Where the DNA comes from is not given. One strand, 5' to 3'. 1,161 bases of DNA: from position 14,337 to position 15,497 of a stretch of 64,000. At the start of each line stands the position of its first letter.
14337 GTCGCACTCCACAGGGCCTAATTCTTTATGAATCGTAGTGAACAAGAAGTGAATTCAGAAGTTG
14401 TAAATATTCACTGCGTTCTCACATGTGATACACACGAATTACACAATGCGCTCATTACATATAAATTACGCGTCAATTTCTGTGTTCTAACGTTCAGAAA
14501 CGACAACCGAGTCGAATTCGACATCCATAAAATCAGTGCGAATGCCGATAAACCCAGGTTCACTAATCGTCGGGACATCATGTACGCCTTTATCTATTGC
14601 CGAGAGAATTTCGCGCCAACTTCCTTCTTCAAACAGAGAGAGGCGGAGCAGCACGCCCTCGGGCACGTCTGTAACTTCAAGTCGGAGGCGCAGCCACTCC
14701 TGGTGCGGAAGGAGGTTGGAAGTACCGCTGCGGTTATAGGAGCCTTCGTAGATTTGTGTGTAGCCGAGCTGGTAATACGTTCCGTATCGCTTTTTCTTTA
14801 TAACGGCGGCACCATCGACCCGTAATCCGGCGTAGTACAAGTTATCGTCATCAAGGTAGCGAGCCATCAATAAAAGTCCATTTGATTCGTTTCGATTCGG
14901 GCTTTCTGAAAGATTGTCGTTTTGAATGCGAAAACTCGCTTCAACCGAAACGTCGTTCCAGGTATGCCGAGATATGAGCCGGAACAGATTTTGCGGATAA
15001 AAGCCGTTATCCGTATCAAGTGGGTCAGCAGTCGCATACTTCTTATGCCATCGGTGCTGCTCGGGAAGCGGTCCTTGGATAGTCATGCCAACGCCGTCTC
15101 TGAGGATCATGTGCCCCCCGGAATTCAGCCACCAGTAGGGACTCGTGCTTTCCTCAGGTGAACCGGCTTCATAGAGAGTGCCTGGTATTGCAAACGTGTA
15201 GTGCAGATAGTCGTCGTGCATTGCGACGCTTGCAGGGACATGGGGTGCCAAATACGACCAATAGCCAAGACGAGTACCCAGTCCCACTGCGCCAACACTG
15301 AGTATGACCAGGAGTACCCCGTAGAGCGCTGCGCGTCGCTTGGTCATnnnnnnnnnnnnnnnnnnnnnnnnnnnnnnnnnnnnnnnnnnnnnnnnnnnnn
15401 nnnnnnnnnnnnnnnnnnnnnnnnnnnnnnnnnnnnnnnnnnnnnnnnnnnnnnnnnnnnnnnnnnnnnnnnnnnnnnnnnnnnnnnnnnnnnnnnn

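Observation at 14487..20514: Five-gene exopolysaccharide operon built around a hyaluronan/chitin-synthase-type GT2, bracketed by paralogous secreted proteins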

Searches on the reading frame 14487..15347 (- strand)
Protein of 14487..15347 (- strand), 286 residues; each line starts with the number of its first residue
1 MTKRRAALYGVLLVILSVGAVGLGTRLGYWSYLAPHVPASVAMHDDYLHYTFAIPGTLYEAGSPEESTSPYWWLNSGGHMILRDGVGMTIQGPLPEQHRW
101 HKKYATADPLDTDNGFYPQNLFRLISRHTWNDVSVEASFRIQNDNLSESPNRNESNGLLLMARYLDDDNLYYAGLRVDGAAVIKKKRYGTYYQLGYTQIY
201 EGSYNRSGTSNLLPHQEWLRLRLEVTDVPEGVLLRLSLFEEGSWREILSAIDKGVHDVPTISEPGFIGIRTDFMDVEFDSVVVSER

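Call 4: search_protein_families(library=pfam, proteins=[window:14487-15347:-], max_evalue=0.01)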
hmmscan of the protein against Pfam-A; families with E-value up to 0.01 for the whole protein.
window:14487-15347:- (286 aa): 0 families

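Call 5: search_protein_families(library=ncbifam, proteins=[window:14487-15347:-], max_evalue=0.01)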
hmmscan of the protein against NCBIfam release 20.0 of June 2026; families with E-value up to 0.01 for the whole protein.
window:14487-15347:- (286 aa): 0 families

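Call 12: find_homologous_proteins(query=window:14487-15347:-)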
Query window:14487-15347:- (286 aa): 1363 proteins with E <= 0.001 among 2542 candidates; the best 120 are listed.
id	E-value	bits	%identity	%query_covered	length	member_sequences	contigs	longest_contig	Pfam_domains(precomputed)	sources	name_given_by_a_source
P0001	1.7e-193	660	100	100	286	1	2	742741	-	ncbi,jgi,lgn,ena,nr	ncbi:MAG TPA: hypothetical protein VEB18_03225 [Candidatus Paceibacterota bacterium]|nr:hypothetical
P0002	6.6e-116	405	49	80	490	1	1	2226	-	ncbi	ncbi:MAG: hypothetical protein ACREQ9_23285, partial [Candidatus Binatia bacterium]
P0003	2.1e-87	311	58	86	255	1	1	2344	-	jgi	jgi:hypothetical protein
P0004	4.3e-83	297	52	98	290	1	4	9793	-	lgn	-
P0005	1.9e-81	292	53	95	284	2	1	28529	-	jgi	jgi:hypothetical protein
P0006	6.8e-81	290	56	85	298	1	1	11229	-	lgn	-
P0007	1.8e-80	289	51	93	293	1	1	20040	-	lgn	-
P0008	2.7e-79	285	49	97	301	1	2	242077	-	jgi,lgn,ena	-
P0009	3.4e-79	285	49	98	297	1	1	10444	-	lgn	-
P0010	1.2e-78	283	51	94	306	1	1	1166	-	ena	-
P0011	1.7e-78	282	48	96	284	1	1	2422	-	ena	-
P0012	2.3e-78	282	51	87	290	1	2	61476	-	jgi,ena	-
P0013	2.3e-78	282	54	85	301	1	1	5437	-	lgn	-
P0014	3.4e-78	281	49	97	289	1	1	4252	-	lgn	-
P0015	5.0e-78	281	55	85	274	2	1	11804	-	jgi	-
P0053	1.0e-74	270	53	80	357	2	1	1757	-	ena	-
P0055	1.8e-74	269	48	95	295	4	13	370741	-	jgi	jgi:hypothetical protein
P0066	7.4e-74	267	53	81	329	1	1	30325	-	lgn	-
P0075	1.5e-73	266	52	84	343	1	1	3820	-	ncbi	-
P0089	4.6e-73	264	52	81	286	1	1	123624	-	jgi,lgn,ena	-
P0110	3.5e-72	262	50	83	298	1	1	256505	-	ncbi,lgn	ncbi:MAG: hypothetical protein V4481_02220 [Patescibacteria group bacterium]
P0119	7.5e-72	260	50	85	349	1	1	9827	-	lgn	-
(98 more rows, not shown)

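Call 25: predict_structure(alignment_id=A1)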
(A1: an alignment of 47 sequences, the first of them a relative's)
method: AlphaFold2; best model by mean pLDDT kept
length: 286 residues; sequences in the alignment: 47
mean_pLDDT: 93.4   pTM: 0.83
mean pLDDT of the five models: 93.4, 93.2, 92.9, 92.7, 92.5
residues with pLDDT >= 90: 242; 70-90: 28; 50-70: 16; < 50: 0
segments of 3 or more residues with pLDDT < 50: none
pLDDT, mean of each block of 10 residues (from residue 1): 83 91 78 66 81 96 94 97 98 95 93 95 97 98 94 96 98 98 98 98 90 98 98 98 98 95 98 98 95
secondary structure, 60 per line:
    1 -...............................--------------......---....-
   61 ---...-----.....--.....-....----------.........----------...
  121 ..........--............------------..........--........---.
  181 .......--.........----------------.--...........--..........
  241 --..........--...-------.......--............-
elements in order: H2-32 E47-52 E56-59 E72-76 E79-83 E85-88 H99-107 H118-121 E122-130 E133-144 E157-166 E169-176 E180-187 E190-198 E218-228 E231-240 E243-252 E265-271 E274-285

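Call 28: fold_search(model_id=the predicted structure, library=pdb)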
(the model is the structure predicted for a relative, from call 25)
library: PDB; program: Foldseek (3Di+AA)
matches with E <= 10: 1531; with E <= 0.001: 228
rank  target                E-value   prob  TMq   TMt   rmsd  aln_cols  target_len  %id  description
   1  4b1m_A                4.8e-09  1.00  0.44  0.72   4.0       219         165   13  CARBOHYDRATE BINDING MODULE CBM66 FROM BACILLUS SUBTILIS (released 2012-12-12)
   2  4b1l                  7.9e-09  1.00  0.38  0.64   3.1       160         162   14  CARBOHYDRATE BINDING MODULE CBM66 FROM BACILLUS SUBTILIS (released 2012-12-12)
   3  4b1m_C                1.2e-08  1.00  0.46  0.77   3.5       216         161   12  CARBOHYDRATE BINDING MODULE CBM66 FROM BACILLUS SUBTILIS (released 2012-12-12)
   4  4b1m_B                1.5e-08  1.00  0.44  0.72   3.5       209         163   12  CARBOHYDRATE BINDING MODULE CBM66 FROM BACILLUS SUBTILIS (released 2012-12-12)
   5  4azz_A                2.1e-08  1.00  0.47  0.79   3.3       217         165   13  Carbohydrate binding module CBM66 from Bacillus subtilis (released 2012-07-25)
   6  5joz_A                1.2e-07  1.00  0.42  0.26   8.4       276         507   12  Bacteroides ovatus Xyloglucan PUL GH43B (released 2016-08-10)
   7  5eyx_B                1.9e-07  1.00  0.42  0.48   7.0       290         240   10  Monoclinic Form of Centrolobium tomentosum seed lectin (CTL) complexed with Man1-3Man-OMe. (released 2016-03-16)
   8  1uzz_C                2.5e-07  1.00  0.43  0.51   6.6       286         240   10  Erythrina cristagalli bound to N-linked oligosaccharide and lactose (released 2004-06-22)
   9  1gz9_A                2.7e-07  1.00  0.44  0.52   6.6       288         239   10  High-Resolution Crystal Structure of Erythrina cristagalli Lectin in Complex with 2'-alpha-L-Fucosyllactose (released 2002-06-21)
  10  1q8q_A                3.0e-07  1.00  0.41  0.48   6.9       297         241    8  Pterocarpus angolensis lectin (PAL) in complex with the dimannoside Man(alpha1-4)Man (released 2004-02-10)
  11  5z5d                  3.5e-07  1.00  0.43  0.26   6.9       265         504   12  Crystal structure of a thermostable glycoside hydrolase family 43 {beta}-1,4-xylosidase from Geobacillus thermoleovorans (released 2018-04-25)
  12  1oq1_A                4.1e-07  1.00  0.42  0.53   7.7       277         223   13  Crystal Structure of Protein of Unknown Function with Galectin-like Fold from Bacillus subtilis (released 2003-09-23)
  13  1fay_A                4.4e-07  1.00  0.47  0.56   6.0       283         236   11  WINGED BEAN ACIDIC LECTIN COMPLEXED WITH METHYL-ALPHA-D-GALACTOSE (MONOCLINIC FORM) (released 2001-07-14)
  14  1ax0_A                4.6e-07  1.00  0.43  0.50   6.5       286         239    9  ERYTHRINA CORALLODENDRON LECTIN IN COMPLEX WITH N-ACTYLGALACTOSAMINE (released 1998-05-06)
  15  1uzy_A                4.9e-07  1.00  0.42  0.49   6.8       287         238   10  Erythrina crystagalli lectin (released 2004-06-22)
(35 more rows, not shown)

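Call 55: find_encoding_contigs(protein=P0055, flank=7000, max_places=2)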
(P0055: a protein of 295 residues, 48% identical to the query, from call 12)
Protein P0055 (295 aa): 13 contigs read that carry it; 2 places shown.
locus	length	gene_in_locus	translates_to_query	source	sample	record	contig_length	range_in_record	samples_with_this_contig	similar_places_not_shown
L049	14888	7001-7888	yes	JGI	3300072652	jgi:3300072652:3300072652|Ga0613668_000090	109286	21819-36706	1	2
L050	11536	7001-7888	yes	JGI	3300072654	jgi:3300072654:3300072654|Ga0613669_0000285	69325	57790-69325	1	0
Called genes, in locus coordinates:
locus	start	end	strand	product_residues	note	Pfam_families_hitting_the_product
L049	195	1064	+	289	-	PF09864:MliC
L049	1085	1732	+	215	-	PF02698:DUF218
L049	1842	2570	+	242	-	PF00072:Response_reg, PF00486:Trans_reg_C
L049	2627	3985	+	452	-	PF03446:NAD_binding_2 (weak), PF03721:UDPG_MGDP_dh_N, PF00984:UDPG_MGDP_dh, PF03720:UDPG_MGDP_dh_C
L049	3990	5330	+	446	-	PF13506:Glyco_transf_21, PF13641:Glyco_tranf_2_3, PF00535:Glycos_transf_2, PF01644:Chitin_synth_1 (faint), PF10111:Glyco_tranf_2_2 (weak), PF03142:Chitin_synth_2, PF13632:Glyco_trans_2_3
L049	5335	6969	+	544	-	PF01522:Polysacc_deac_1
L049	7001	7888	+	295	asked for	-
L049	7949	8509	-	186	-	-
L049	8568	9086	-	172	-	PF02661:Fic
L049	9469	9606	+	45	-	-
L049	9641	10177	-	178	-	-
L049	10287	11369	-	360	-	PF01580:FtsK_SpoIIIE, PF09397:FtsK_gamma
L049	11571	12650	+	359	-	PF03602:Cons_hypoth95 (faint), PF02086:MethyltransfD12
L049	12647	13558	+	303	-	PF02086:MethyltransfD12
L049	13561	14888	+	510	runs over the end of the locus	PF09491:RE_AlwI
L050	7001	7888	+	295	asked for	-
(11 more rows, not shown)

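Call 56: find_encoding_contigs(protein=P0110, flank=7000, max_places=1)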
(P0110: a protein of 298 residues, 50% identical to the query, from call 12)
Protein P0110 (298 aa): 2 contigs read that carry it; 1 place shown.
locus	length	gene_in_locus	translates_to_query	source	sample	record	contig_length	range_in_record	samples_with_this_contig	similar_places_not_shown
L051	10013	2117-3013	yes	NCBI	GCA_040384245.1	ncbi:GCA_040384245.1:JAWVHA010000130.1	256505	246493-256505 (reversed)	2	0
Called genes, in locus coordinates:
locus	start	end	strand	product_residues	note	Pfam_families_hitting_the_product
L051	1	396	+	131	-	?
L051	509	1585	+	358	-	-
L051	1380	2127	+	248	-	-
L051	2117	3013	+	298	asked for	-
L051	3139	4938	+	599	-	PF00664:ABC_membrane, PF00005:ABC_tran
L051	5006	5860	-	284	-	-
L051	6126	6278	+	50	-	PF18919:DUF5670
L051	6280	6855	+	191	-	-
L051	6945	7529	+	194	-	PF04542:Sigma70_r2, PF04545:Sigma70_r4 (weak), PF08281:Sigma70_r4_2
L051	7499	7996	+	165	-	PF18915:DUF5667 (weak)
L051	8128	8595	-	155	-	-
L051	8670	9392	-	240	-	PF00535:Glycos_transf_2, PF10111:Glyco_tranf_2_2, PF13506:Glyco_transf_21 (weak), PF13641:Glyco_tranf_2_3, PF13632:Glyco_trans_2_3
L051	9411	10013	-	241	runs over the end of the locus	PF00535:Glycos_transf_2, PF10111:Glyco_tranf_2_2, PF13641:Glyco_tranf_2_3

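Call 57: find_encoding_contigs(protein=P0089, flank=7000, max_places=1)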
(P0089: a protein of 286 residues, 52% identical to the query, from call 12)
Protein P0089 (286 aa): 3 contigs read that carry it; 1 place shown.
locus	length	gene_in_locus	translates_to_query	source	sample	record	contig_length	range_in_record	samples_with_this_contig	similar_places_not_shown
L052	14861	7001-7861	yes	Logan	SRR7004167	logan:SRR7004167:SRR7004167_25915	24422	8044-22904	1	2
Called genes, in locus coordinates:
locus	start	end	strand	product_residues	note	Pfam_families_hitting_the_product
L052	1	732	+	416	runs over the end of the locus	PF12704:MacB_PCD, PF02687:FtsX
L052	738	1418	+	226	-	PF00005:ABC_tran, PF02463:SMC_N (faint)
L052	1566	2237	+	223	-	PF00072:Response_reg, PF21695:GlnR_1st (weak), PF00486:Trans_reg_C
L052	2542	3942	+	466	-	PF03721:UDPG_MGDP_dh_N, PF00984:UDPG_MGDP_dh, PF03720:UDPG_MGDP_dh_C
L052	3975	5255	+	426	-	PF13506:Glyco_transf_21, PF00535:Glycos_transf_2, PF10111:Glyco_tranf_2_2 (weak), PF13641:Glyco_tranf_2_3, PF01644:Chitin_synth_1, PF03142:Chitin_synth_2, PF13632:Glyco_trans_2_3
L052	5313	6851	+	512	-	PF01522:Polysacc_deac_1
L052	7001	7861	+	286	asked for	-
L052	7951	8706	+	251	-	-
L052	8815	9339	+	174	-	PF04542:Sigma70_r2, PF08281:Sigma70_r4_2, PF04545:Sigma70_r4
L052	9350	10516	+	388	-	PF18915:DUF5667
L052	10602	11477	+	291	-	-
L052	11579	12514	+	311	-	PF07681:DoxX (weak)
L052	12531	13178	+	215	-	PF00702:Hydrolase, PF13419:HAD_2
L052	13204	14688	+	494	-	PF00704:Glyco_hydro_18, PF01471:PG_binding_1 (weak)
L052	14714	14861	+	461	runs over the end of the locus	-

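Call 64: search_protein_families(library=pfam, alignment_id=A1, max_evalue=0.01)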
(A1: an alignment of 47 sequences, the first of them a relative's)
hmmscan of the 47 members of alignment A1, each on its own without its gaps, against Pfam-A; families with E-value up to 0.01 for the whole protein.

A. member 1, P0001 (286 aa): 0 families

B. families by the number of members that match (of 47 scanned): 3 families
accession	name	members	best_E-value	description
PF06439.18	3keto-disac_hyd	2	4.8e-05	3-keto-disaccharide hydrolase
PF21946.1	LppM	1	0.0068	LppM domain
PF07598.16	DUF1561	1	0.0097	Protein of unknown function (DUF1561)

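Call 81: search_protein_families(library=pfam, proteins=[P0002, P0053, P0075, P0119, P0066], max_evalue=0.01)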
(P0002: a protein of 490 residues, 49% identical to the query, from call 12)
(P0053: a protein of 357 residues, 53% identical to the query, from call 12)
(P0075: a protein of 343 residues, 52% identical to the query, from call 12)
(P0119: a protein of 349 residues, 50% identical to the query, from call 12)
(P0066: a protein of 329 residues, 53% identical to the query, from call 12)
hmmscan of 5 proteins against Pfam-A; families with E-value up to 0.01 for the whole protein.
P0002 (490 aa): 0 families

P0053 (357 aa): 0 families

P0075 (343 aa): 0 families

P0119 (349 aa): 0 families

P0066 (329 aa): 0 families

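Call 89: search_protein_representatives(alignment_id=A1)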
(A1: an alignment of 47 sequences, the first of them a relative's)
Query: 47 sequences, 285 profile positions. Proteins with E-value up to 0.001 (for the whole library): 765; up to 1e-10: 480; up to 1e-30: 361. The best 150 are listed.
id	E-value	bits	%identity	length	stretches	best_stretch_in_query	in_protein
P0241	2.1e-213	722.9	-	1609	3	18-283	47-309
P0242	2.0e-192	654.0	-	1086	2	32-285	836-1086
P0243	3.5e-192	653.3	-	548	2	28-283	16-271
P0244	1.8e-182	621.4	-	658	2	43-283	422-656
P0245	6.0e-181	616.4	-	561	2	44-283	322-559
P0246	7.2e-173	589.9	-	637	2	47-284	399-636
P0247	9.6e-173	589.5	-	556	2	40-284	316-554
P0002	1.9e-167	572.1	-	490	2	45-282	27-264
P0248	3.9e-158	541.5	-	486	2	39-284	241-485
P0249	5.3e-158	541.1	-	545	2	30-284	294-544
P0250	1.0e-157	540.2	-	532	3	36-282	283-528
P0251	1.0e-156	536.9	-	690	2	38-283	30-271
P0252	1.5e-156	536.4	-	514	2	45-256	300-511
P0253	1.5e-156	536.3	-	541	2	34-284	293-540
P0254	1.8e-155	532.8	-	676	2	33-284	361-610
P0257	5.3e-144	495.1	-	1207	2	29-282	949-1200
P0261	2.7e-111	387.8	-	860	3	10-282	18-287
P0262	8.6e-110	382.9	-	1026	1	7-285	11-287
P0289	1.4e-96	339.5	-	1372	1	18-285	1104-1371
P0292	1.1e-95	336.7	-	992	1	10-284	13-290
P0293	3.4e-95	335.0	-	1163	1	18-284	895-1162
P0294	7.5e-95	333.9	-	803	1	8-282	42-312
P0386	1.7e-82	293.3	-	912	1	29-285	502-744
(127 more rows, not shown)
